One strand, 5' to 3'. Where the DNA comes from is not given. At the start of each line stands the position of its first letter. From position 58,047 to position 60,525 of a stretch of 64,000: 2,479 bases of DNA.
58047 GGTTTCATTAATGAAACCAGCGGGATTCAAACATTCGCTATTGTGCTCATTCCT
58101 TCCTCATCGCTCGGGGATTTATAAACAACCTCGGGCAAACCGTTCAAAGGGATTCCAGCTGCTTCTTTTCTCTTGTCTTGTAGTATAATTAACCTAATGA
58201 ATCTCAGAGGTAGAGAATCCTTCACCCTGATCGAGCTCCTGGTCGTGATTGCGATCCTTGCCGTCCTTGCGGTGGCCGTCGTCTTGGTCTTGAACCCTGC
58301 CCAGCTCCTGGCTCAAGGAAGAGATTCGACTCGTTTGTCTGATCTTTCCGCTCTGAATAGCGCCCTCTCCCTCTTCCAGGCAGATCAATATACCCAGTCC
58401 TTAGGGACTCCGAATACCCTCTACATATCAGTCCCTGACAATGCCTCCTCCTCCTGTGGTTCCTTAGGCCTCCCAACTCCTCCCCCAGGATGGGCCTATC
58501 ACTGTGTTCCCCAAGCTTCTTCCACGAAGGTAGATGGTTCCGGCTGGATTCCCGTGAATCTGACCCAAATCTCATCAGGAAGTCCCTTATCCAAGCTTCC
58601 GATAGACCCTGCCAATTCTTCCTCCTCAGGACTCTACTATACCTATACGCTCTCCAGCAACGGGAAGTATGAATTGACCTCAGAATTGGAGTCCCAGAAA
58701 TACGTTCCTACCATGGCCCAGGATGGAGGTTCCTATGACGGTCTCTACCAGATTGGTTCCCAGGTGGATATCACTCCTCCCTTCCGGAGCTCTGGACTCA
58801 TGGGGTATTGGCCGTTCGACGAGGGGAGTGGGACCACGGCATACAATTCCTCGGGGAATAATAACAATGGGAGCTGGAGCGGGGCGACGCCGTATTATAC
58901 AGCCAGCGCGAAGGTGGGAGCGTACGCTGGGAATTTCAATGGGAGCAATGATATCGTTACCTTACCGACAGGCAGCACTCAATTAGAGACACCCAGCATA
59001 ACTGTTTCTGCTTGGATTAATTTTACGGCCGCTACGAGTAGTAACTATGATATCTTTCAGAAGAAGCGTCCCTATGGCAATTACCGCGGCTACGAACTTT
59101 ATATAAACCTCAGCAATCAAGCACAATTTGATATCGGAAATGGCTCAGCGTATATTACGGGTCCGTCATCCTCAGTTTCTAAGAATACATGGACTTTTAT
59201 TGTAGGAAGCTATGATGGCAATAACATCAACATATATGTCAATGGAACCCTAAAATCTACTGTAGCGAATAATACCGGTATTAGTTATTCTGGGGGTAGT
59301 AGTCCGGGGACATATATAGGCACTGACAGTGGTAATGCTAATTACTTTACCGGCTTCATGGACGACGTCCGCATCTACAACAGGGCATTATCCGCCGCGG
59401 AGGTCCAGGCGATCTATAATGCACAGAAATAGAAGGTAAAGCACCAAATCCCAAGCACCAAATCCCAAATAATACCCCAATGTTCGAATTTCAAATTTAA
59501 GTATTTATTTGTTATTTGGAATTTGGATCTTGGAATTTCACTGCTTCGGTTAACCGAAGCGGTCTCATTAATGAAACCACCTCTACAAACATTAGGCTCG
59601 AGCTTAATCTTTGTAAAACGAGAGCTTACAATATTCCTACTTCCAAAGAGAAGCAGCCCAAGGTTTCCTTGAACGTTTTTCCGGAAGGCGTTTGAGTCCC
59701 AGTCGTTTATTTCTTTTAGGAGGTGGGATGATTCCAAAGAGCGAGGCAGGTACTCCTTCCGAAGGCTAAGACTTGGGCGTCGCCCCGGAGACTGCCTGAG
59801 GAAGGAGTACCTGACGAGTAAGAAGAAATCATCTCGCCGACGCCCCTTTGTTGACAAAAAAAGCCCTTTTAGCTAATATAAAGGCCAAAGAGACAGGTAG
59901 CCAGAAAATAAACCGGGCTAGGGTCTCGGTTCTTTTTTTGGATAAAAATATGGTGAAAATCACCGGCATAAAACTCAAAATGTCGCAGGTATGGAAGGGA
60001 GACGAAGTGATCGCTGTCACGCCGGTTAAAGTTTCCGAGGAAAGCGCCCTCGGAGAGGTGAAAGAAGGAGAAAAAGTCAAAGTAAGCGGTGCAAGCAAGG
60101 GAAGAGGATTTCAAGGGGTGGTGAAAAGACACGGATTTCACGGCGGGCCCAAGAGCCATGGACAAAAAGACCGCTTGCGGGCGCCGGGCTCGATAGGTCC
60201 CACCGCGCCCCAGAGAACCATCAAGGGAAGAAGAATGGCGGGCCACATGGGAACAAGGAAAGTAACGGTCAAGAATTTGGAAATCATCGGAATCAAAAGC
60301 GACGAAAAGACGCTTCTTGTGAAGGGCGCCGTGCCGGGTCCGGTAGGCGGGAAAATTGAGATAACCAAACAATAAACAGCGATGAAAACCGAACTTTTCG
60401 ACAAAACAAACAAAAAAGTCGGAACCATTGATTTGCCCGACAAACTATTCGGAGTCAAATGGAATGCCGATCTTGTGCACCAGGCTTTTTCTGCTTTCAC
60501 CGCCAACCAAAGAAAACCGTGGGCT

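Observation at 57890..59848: A pilin-lectin gene cassette inserted into the S10 ribosomal operon between rpsJ and rplC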

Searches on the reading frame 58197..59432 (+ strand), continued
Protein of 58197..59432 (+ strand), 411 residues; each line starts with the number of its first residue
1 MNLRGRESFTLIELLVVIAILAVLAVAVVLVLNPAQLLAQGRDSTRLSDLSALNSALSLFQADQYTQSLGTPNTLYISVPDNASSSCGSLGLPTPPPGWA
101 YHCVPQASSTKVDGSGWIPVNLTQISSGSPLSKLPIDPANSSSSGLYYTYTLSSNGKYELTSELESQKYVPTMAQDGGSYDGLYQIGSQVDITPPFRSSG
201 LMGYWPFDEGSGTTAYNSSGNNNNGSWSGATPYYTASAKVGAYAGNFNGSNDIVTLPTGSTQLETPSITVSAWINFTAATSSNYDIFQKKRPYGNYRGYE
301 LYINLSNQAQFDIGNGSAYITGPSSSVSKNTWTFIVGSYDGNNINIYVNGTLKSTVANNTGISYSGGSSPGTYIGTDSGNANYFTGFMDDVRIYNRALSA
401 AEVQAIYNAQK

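Call 73: fold_search(model_id=the predicted structure, library=pdb)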
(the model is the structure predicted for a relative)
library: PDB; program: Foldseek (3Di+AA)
matches with E <= 10: 1356; with E <= 0.001: 504
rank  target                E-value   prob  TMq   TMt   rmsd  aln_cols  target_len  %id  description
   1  5ho2                  9.2e-13  1.00  0.42  0.22  12.5       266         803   21  Crystal structure of AbnA (open conformation), a GH43 extracellular arabinanase from Geobacillus stearothermophilus (released 2017-02-01)
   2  1s0i_A                3.9e-12  1.00  0.39  0.27  11.0       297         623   13  Trypanosoma cruzi trans-sialidase in complex with sialyl-lactose (Michaelis complex) (released 2004-05-18)
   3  5hp6                  6.2e-12  1.00  0.41  0.22  11.7       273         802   21  Structure of AbnA, a GH43 extracellular arabinanase from Geobacillus stearothermophilus (a new conformational state) (released 2017-02-01)
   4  3b69                  6.6e-12  1.00  0.40  0.27  11.1       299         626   14  T cruzi Trans-sialidase complex with benzoylated NANA derivative (released 2008-05-13)
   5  1mr5                  6.6e-12  1.00  0.39  0.27  11.2       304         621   13  Orthorhombic form of Trypanosoma cruzi trans-sialidase (released 2003-03-18)
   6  1ms5_B                7.4e-12  1.00  0.38  0.26  12.9       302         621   13  Triclinic form of Trypanosoma cruzi trans-sialidase, soaked with N-acetylneuraminyl-a-2,3-thio-galactoside (NA-S-Gal) (released 2003-03-25)
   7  5hon_A                7.9e-12  1.00  0.41  0.78   3.1       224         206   21  Structure of Domain 4 of AbnA, a GH43 extracellular arabinanase from Geobacillus stearothermophilus, in complex with a (released 2017-02-01)
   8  3opz_A                8.3e-12  1.00  0.40  0.27  11.8       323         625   12  Crystal structure of trans-sialidase in complex with the Fab fragment of a neutralizing monoclonal IgG antibody (released 2011-11-09)
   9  2ags                  9.9e-12  1.00  0.39  0.26  11.2       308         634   13  Trypanosoma rangeli Sialidase in Complex with 2-Keto-3-deoxy-D-glycero-D-galacto-2,3-difluoro-nononic acid (2,3-difluoro (released 2005-11-22)
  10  3pjq_A                1.3e-11  1.00  0.40  0.28  10.6       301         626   13  Trypanosoma cruzi trans-sialidase-like inactive isoform (including the natural mutation Tyr342His) in complex with lac (released 2011-06-08)
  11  1mz6                  1.7e-11  1.00  0.38  0.26  11.2       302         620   12  Trypanosoma rangeli sialidase in complex with the inhibitor DANA (released 2002-10-16)
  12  1mz5                  1.7e-11  1.00  0.38  0.26  12.3       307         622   12  Trypanosoma rangeli sialidase (released 2002-10-16)
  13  5n0b_A                1.9e-11  1.00  0.38  0.13   4.7       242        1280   17  Crystal structure of the tetanus neurotoxin in complex with GD1a (released 2017-06-21)
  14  1ms9_A                1.9e-11  1.00  0.40  0.28  10.2       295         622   13  Triclinic form of Trypanosoma cruzi trans-sialidase, in complex with lactose (released 2003-03-25)
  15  1ms1_A                2.2e-11  1.00  0.41  0.28  10.4       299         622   13  Monoclinic form of Trypanosoma cruzi trans-sialidase, in complex with 3-deoxy-2,3-dehydro-N-acetylneuraminic acid (DAN (released 2003-03-25)
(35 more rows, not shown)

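Call 87: find_encoding_contigs(protein=P0006, flank=10000, max_places=2)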
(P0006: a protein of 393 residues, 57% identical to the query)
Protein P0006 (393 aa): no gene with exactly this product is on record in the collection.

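Call 88: find_encoding_contigs(protein=P0020, flank=10000, max_places=2)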
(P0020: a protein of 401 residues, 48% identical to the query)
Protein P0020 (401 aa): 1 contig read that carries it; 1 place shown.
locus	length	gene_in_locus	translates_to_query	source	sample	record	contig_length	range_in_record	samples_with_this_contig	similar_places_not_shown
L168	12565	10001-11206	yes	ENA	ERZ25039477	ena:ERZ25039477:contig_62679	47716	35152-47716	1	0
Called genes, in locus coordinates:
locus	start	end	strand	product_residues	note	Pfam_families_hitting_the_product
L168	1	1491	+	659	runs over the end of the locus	PF00580:UvrD-helicase, PF13245:AAA_19, PF13604:AAA_30 (faint), PF01443:Viral_helicase1 (faint), PF13361:UvrD_C, PF13538:UvrD_C_2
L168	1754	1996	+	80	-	PF00462:Glutaredoxin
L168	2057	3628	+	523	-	PF00364:Biotin_lipoyl (faint), PF25917:BSH_RND (faint), PF25881:HH_YBHG (faint), PF25954:Beta-barrel_RND_2, PF25990:Beta-barrel_YknX, PF25989:YknX_C (weak)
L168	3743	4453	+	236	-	PF00005:ABC_tran, PF02463:SMC_N (faint), PF13304:AAA_21 (faint)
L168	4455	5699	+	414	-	PF12704:MacB_PCD, PF02687:FtsX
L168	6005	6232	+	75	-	PF18893:DUF5652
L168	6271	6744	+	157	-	PF00578:AhpC-TSA, PF08534:Redoxin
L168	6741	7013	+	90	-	PF00708:Acylphosphatase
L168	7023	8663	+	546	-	PF01565:FAD_binding_4, PF02913:FAD-oxidase_C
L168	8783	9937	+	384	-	PF01702:TGT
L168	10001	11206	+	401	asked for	PF07963:N_methyl, PF13385:Laminin_G_3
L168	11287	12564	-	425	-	?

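Call 89: find_encoding_contigs(protein=P0030, flank=10000, max_places=2)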
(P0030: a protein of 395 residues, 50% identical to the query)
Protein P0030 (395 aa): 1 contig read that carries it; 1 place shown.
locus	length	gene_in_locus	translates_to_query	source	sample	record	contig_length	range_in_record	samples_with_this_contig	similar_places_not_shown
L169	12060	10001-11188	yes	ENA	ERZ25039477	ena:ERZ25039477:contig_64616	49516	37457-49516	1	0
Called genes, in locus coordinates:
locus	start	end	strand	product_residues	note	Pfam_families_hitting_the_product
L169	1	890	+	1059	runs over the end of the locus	PF04563:RNA_pol_Rpb2_1, PF04561:RNA_pol_Rpb2_2, PF04565:RNA_pol_Rpb2_3, PF10385:RNA_pol_Rpb2_45, PF00562:RNA_pol_Rpb2_6, PF04560:RNA_pol_Rpb2_7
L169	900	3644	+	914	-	PF04997:RNA_pol_Rpb1_1, PF00623:RNA_pol_Rpb1_2, PF04983:RNA_pol_Rpb1_3, PF05000:RNA_pol_Rpb1_4 (weak), PF04998:RNA_pol_Rpb1_5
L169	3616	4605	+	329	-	PF04998:RNA_pol_Rpb1_5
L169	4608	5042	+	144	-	PF01250:Ribosomal_S6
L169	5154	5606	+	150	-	PF00436:SSB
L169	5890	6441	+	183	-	PF01569:PAP2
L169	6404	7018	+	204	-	PF01300:Sua5_yciO_yrdC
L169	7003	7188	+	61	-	PF00584:SecE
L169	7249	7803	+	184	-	PF02357:NusG, PF00467:KOW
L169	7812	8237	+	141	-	PF03946:Ribosomal_L11_N, PF00298:Ribosomal_L11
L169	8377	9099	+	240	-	PF02223:Thymidylate_kin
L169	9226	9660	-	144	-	PF01029:NusB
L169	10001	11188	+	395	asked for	PF07963:N_methyl (weak), PF13385:Laminin_G_3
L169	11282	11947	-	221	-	PF00730:HhH-GPD, PF00633:HHH (weak)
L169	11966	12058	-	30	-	?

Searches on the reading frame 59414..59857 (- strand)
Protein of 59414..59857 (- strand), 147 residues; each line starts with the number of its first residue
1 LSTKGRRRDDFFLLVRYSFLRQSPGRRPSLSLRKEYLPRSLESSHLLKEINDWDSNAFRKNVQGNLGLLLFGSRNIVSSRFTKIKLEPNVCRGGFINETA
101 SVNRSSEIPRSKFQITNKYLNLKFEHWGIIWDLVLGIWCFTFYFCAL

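Call 98: search_protein_families(library=pfam, proteins=[window:59414-59857:-], max_evalue=0.01)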
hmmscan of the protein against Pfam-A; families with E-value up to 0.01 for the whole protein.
window:59414-59857:- (147 aa): 0 families

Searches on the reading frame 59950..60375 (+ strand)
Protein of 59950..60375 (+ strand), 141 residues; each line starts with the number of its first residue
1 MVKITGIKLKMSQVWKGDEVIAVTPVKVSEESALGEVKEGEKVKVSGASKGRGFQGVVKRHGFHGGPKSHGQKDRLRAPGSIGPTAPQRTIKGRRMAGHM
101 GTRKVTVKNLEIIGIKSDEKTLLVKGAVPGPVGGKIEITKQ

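Call 11: search_protein_families(library=pfam, proteins=[window:59950-60375:+], max_evalue=0.01)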
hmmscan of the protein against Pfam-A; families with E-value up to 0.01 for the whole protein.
window:59950-60375:+ (141 aa): 1 family
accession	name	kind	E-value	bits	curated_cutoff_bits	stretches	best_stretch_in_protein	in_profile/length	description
PF00297.29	Ribosomal_L3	-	4.8e-12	46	22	1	37-120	212-295/369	Ribosomal protein L3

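Call 12: search_protein_families(library=ncbifam, proteins=[window:59950-60375:+], max_evalue=0.01)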
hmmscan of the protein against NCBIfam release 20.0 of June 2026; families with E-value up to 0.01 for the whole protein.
window:59950-60375:+ (141 aa): 3 families
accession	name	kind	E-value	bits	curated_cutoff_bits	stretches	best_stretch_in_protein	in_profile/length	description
TIGR03625.1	L3_bact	equivalog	7.8e-40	136.9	142.9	1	35-138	97-201/202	50S ribosomal protein L3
TIGR03626.1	L3_arch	equivalog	1.7e-15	56.7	308.7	1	37-127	189-279/331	50S ribosomal protein L3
NF003261.0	PRK04231.1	equivalog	4.6e-15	55.2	341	1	34-126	193-286/342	50S ribosomal protein L3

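Call 16: find_encoding_contigs(protein=window:59950-60375:+, flank=6000, max_places=10)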
Protein window:59950-60375:+ (141 aa): 3 contigs read that carry it; 2 places shown.
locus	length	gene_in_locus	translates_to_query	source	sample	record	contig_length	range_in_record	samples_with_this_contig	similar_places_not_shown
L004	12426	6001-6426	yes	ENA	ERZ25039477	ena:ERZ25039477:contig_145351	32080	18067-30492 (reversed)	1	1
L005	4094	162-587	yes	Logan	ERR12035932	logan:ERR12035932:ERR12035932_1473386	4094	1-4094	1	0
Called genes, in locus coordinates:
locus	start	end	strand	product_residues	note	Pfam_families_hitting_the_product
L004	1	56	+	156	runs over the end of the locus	PF00177:Ribosomal_S7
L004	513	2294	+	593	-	PF00009:GTP_EFTU, PF22042:EF-G_D2, PF03144:GTP_EFTU_D2, PF14492:EFG_III, PF16658:RF3_C (weak), PF03764:EFG_IV, PF00679:EFG_C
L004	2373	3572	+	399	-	PF00009:GTP_EFTU, PF03144:GTP_EFTU_D2, PF03143:GTP_EFTU_D3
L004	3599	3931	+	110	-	PF00338:Ribosomal_S10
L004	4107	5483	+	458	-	PF07963:N_methyl (weak), PF13385:Laminin_G_3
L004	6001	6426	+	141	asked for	PF00297:Ribosomal_L3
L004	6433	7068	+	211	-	PF00573:Ribosomal_L4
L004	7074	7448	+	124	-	PF00276:Ribosomal_L23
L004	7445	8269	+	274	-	PF00181:Ribosomal_L2_N, PF03947:Ribosomal_L2_C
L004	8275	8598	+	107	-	PF00203:Ribosomal_S19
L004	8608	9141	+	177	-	PF00237:Ribosomal_L22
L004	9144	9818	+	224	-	PF07650:KH_2, PF00189:Ribosomal_S3_C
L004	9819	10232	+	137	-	PF00252:Ribosomal_L16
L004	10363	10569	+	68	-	PF00831:Ribosomal_L29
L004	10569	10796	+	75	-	PF00366:Ribosomal_S17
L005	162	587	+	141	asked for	PF00297:Ribosomal_L3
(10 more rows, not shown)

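Call 99: list_cluster_members(proteins=[P0001, window:59950-60375:+])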
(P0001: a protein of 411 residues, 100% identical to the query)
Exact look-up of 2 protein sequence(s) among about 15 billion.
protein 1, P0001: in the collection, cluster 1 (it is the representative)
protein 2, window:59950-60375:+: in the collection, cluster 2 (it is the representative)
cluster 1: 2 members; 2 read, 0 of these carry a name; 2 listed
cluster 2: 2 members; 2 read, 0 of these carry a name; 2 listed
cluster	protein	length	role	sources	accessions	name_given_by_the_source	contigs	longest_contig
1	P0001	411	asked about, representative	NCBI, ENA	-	-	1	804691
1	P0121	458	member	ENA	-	-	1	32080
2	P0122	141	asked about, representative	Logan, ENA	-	-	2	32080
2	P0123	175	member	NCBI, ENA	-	-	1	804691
